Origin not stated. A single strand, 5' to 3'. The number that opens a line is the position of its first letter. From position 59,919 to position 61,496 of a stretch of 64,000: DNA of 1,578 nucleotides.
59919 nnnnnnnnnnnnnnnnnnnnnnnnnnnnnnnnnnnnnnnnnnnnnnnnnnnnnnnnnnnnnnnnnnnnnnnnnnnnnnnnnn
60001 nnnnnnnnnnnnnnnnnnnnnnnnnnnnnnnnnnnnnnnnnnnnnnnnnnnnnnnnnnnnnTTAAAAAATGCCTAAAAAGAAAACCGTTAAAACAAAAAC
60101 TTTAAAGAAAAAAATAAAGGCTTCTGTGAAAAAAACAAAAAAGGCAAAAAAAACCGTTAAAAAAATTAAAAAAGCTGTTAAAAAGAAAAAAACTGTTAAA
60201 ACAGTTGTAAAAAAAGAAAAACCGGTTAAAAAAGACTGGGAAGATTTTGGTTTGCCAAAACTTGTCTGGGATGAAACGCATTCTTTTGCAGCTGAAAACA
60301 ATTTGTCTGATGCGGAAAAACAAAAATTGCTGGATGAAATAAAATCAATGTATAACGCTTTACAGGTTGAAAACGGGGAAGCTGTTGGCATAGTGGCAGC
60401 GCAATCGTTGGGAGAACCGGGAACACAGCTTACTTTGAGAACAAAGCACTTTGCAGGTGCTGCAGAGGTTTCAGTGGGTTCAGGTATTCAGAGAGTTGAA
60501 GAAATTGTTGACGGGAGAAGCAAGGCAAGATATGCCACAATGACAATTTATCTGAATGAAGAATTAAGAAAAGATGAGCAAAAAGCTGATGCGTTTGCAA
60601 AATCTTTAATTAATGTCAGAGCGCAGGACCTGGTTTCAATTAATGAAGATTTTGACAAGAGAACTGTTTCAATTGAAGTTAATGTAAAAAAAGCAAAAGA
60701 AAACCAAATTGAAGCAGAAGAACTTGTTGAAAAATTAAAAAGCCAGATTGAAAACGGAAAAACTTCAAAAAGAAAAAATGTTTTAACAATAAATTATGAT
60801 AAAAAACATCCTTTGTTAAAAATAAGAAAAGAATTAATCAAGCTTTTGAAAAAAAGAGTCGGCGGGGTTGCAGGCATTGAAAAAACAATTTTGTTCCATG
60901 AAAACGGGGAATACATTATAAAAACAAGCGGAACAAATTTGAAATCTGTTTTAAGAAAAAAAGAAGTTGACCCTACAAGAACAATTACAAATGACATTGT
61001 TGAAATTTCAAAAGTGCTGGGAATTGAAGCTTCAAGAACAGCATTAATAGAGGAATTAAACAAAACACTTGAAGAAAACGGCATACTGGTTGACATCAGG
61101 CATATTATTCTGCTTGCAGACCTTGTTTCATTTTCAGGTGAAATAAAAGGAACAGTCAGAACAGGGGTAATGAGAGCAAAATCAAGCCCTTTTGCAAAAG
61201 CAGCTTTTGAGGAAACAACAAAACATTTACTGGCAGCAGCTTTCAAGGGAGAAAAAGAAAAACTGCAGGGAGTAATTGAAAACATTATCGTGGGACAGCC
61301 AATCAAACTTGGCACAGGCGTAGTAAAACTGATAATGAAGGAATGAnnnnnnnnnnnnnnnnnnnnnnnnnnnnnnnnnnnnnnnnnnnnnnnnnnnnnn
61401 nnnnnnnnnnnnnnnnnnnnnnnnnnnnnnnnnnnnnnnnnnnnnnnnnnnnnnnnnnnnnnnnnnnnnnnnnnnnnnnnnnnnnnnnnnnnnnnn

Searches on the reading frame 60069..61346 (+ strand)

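Call 33: search_protein_families(library=pfam, proteins=[window:60069-61346:+], max_evalue=0.00001)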
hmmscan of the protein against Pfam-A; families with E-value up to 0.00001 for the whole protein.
window:60069-61346:+ (425 aa): 1 family
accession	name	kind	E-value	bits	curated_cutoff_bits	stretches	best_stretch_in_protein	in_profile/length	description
PF04998.22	RNA_pol_Rpb1_5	-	1.2e-44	153.3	28.5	1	99-373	67-265/267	RNA polymerase Rpb1, domain 5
